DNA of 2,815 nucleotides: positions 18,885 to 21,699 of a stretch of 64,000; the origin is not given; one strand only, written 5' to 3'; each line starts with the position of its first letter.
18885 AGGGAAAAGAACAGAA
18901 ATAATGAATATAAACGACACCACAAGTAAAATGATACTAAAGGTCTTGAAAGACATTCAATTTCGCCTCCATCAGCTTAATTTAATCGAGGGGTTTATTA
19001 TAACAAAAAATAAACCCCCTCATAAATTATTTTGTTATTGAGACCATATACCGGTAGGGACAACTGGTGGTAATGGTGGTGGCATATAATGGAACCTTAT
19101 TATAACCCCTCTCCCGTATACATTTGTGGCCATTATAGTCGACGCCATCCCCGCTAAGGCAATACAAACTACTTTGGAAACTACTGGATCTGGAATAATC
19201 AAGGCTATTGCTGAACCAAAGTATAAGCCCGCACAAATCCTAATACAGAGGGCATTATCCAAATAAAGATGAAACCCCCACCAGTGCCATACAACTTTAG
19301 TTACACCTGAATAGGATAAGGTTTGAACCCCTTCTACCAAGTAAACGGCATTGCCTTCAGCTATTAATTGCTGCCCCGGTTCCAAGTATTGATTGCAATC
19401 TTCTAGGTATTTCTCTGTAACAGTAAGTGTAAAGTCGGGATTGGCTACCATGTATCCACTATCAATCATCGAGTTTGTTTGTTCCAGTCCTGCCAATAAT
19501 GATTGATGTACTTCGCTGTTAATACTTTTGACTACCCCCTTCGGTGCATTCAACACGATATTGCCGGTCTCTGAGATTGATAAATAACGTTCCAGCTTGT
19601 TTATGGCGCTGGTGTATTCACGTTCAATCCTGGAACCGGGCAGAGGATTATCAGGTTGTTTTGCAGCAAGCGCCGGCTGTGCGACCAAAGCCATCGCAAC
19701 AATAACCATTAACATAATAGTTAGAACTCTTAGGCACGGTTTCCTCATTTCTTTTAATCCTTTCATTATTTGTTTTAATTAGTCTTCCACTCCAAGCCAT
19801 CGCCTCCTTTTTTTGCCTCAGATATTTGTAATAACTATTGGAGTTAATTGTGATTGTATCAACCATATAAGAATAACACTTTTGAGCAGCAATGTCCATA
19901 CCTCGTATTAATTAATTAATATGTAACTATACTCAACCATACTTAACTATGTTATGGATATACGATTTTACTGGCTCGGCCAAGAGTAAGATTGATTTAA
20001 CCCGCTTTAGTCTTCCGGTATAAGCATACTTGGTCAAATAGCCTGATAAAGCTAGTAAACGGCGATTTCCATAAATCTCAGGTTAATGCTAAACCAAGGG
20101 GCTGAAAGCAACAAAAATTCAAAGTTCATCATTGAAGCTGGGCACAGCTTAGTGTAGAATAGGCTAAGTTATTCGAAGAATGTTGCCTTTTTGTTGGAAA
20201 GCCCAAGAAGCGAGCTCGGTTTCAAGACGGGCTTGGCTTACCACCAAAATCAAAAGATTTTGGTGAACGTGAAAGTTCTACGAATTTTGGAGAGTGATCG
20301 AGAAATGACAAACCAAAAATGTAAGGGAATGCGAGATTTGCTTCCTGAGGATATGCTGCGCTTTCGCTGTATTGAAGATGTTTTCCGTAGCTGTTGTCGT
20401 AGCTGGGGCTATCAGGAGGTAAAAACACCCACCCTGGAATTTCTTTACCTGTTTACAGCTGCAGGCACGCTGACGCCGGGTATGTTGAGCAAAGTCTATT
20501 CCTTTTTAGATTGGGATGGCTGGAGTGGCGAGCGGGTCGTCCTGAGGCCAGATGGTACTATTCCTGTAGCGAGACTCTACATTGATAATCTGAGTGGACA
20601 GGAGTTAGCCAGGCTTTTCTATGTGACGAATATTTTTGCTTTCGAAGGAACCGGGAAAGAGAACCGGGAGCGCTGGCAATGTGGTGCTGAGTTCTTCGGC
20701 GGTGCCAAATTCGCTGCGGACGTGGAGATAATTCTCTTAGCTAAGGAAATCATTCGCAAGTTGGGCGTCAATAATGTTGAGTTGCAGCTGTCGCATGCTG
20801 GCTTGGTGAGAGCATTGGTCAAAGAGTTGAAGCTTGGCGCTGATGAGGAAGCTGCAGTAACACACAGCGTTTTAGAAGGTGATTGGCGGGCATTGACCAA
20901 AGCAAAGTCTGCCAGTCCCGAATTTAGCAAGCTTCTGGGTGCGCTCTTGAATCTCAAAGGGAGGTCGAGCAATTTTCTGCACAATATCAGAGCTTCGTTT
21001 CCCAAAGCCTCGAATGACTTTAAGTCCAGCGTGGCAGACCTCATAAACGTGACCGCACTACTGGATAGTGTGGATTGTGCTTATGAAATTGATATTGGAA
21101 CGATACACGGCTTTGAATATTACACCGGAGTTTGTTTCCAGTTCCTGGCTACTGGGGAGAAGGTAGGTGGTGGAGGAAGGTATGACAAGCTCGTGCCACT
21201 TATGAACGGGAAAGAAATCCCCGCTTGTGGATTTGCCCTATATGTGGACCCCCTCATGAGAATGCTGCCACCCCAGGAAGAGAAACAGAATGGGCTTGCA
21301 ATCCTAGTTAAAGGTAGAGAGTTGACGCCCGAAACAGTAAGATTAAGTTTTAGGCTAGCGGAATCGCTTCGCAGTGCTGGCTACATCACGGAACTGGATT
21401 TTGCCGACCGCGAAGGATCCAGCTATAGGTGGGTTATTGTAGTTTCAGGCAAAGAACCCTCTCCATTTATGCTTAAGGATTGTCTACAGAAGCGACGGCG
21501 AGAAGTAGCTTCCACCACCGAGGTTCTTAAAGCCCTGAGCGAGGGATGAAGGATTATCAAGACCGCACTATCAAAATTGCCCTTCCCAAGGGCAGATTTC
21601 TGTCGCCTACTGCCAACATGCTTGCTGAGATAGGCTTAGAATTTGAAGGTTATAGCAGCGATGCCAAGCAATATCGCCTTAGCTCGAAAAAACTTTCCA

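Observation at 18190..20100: AT-rich island encoding a secreted large-bacteriocin-like protein with downstream immunity candidates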

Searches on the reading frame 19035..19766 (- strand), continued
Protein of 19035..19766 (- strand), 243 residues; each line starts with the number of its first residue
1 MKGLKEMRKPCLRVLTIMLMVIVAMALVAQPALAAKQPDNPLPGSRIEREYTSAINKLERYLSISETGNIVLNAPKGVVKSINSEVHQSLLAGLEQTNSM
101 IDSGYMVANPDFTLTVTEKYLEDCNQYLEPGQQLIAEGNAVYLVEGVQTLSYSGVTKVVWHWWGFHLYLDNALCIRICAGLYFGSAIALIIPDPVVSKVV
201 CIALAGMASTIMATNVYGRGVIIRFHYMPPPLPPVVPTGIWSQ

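Call 87: fold_search(model_id=the predicted structure, library=pdb)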
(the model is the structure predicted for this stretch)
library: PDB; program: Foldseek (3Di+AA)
matches with E <= 10: 84; with E <= 0.001: 0
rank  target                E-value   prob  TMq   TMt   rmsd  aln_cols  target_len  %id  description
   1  3j7a_I                1.0e+00  0.05  0.12  0.15  16.8       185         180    8  Cryo-EM structure of the Plasmodium falciparum 80S ribosome bound to the anti-protozoan drug emetine, small subunit (released 2014-07-16)
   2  2mq9_MODEL_1_A        1.8e+00  0.21  0.17  0.28   9.8        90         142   12  Solution structure of E55Q mutant of eRF1 N-domain (released 2015-07-01)
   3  2mq6_MODEL_1_A        1.9e+00  0.15  0.18  0.27   5.1        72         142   11  Solution structure of Y125F mutant of eRF1 N-domain (released 2015-06-17)
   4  9y49_AF               2.0e+00  0.02  0.11  0.12  19.3       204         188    9  Structure of tuco-tuco ribosome with P/E tRNA and eEF2 (rotated) (released 2026-02-18)
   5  5lzv_ii               2.2e+00  0.23  0.19  0.12   5.3        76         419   13  Structure of the mammalian ribosomal termination complex with accommodated eRF1(AAQ) and ABCE1. (released 2016-11-30)
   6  3u1w_C                2.2e+00  0.03  0.14  0.14  11.0       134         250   11  Crystal structure of a Calcium binding protein (BDI_1975) from Parabacteroides distasonis ATCC 8503 at 2.00 A resoluti (released 2012-01-25)
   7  6gt5_A                2.2e+00  0.03  0.09  0.08  16.1       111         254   13  METTL16 MTase domain (crystal form 2) (released 2018-09-19)
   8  2llx_MODEL_1_A        2.5e+00  0.11  0.19  0.29   9.8       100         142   11  Solution structure of the N-terminal domain of human polypeptide chain release factor eRF1 (released 2012-05-30)
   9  3u1w_A                2.5e+00  0.03  0.13  0.13  11.9       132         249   11  Crystal structure of a Calcium binding protein (BDI_1975) from Parabacteroides distasonis ATCC 8503 at 2.00 A resoluti (released 2012-01-25)
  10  4xgv_B                2.6e+00  0.03  0.17  0.14  16.1       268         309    7  Crystal structure of Escherichia coli Flavin trafficking protein, an FMN transferase (released 2015-12-16)
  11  9i2d_CR               2.8e+00  0.23  0.18  0.11   5.7        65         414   15  NMT1-NAC bound human RNC with 10 amino acid ARF1-linker (released 2026-02-04)
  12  4ifa                  2.8e+00  0.03  0.08  0.07  13.1        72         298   12  1.5 Angstrom resolution crystal structure of an extracellular protein containing a SCP domain from Bacillus anthracis st (released 2012-12-26)
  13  3jct_x                2.8e+00  0.03  0.15  0.09  12.6       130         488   12  Cryo-em structure of eukaryotic pre-60S ribosomal subunits (released 2016-06-01)
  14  6xa1_j                3.1e+00  0.11  0.19  0.14   5.7        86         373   12  Structure of a drug-like compound stalled human translation termination complex (released 2020-10-07)
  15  9hn0_B                3.1e+00  0.04  0.19  0.04  19.5       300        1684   11  Cryo-EM structure of human separase bound to SCC1 (310-550 aa) (released 2025-09-03)
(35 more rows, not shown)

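Call 94: search_protein_families(library=phrogs, proteins=[L022:246-641:+, L022:1884-2225:+, L022:2831-3601:+, L022:3610-4680:+, L023:3014-3808:+, L023:3933-4310:+, L023:5846-6898:+, L001:5998-6696:-, L001:10960-11928:+, L001:14107-15219:+], max_evalue=0.001)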
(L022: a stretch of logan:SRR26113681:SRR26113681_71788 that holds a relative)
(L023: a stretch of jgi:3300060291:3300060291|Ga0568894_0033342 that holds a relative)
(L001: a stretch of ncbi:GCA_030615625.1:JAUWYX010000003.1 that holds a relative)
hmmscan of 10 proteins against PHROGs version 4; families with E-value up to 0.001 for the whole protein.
L022:246-641:+ (131 aa): 0 families

L022:1884-2225:+ (113 aa): 0 families

L022:2831-3601:+ (256 aa): 0 families

L022:3610-4680:+ (356 aa): 1 family
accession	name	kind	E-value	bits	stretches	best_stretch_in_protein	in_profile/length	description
phrog_16191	-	unknown function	0.00026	21.2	0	14-204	14-200/390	-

L023:3014-3808:+ (264 aa): 12 families
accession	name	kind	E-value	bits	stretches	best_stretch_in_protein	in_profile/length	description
phrog_323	-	transcription regulation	4.7e-22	80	1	3-115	82-200/319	transcriptional regulator, D5-like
phrog_14101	-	transcription regulation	1e-07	33.4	1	67-112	7-54/103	transcriptional regulator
phrog_2474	-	transcription regulation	2.2e-07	31.8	1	111-144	44-77/118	MerR-like transcriptional regulator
phrog_57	-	head and packaging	3.3e-07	31.4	1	113-144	10-42/199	terminase small subunit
phrog_664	-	DNA, RNA and nucleotide metabolism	8.6e-06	26.7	0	7-99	27-118/210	DNA binding protein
phrog_1891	-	DNA, RNA and nucleotide metabolism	4.3e-05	24.1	0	37-112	19-97/255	HNH endonuclease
phrog_7061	-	DNA, RNA and nucleotide metabolism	0.00015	23.3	0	35-51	46-62/70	HTH DNA binding protein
phrog_35602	-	unknown function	0.0002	22.5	0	66-116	29-80/117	-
phrog_66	-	integration and excision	0.00027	21.7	0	106-170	84-140/412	excisionase and transcriptional regulator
phrog_9759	-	DNA, RNA and nucleotide metabolism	0.00038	21.5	0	19-66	5-52/242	DNA binding protein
phrog_7067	-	head and packaging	0.00085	20.4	0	82-99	32-49/56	terminase small subunit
phrog_7950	-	transcription regulation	0.00089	20.3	0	109-135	15-40/68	transcriptional repressor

L023:3933-4310:+ (125 aa): 0 families

L023:5846-6898:+ (350 aa): 1 family
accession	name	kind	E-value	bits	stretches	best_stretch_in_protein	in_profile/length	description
phrog_10048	-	unknown function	5.8e-20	72.7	1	32-183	25-153/273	-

L001:5998-6696:- (232 aa): 1 family
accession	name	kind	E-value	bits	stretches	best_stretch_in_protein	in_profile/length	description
phrog_3030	-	unknown function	4.7e-21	76.2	1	99-232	130-271/272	-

L001:10960-11928:+ (322 aa): 0 families

L001:14107-15219:+ (370 aa): 0 families

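Call 96: find_homologous_proteins(query=A3, max_evalue=0.00001)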
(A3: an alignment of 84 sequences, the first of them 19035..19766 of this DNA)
Query A3 (84 sequences) (243 aa, profile of the alignment): 34 proteins with E <= 0.00001 among 8000 candidates.
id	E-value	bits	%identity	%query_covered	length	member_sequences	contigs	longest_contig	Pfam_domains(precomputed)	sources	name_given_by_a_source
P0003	2.6e-73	264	73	84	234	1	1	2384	-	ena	-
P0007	8.4e-70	253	60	95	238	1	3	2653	-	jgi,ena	-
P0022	1.1e-69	252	47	93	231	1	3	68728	-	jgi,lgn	-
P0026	1.1e-69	252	49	81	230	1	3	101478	-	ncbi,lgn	-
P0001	3.1e-69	251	100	92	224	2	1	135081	-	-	-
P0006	4.4e-68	247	56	95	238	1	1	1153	-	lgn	-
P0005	4.6e-67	244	64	95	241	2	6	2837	-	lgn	-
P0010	1.1e-66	243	61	77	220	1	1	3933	-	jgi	jgi:hypothetical protein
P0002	1.4e-66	242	69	100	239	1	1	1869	-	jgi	jgi:hypothetical protein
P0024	2.8e-66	241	46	93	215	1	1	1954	-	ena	-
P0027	3.5e-66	241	46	95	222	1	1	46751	-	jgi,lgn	-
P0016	9.2e-66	240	49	88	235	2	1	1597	-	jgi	-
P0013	1.6e-65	239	58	81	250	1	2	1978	-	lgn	-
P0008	4.1e-65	237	60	100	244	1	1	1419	-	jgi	-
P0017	1.2e-64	236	55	88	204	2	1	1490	-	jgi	jgi:hypothetical protein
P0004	4.2e-64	234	60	100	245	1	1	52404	-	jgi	jgi:hypothetical protein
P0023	2.9e-59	218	41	95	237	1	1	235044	-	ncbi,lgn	-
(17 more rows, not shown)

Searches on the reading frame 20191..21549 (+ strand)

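Call 3: search_protein_families(library=pfam, proteins=[window:20191-21549:+], max_evalue=1)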
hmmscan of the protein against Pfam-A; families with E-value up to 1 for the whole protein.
window:20191-21549:+ (452 aa): 2 families
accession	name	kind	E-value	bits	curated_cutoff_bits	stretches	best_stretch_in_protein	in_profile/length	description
PF13393.11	tRNA-synt_His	-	1.1e-60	205.9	25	1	46-355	1-308/308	Histidyl-tRNA synthetase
PF00408.26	PGM_PMM_IV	-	0.091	13.3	23.1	1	102-142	25-61/68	Phosphoglucomutase/phosphomannomutase, C-terminal domain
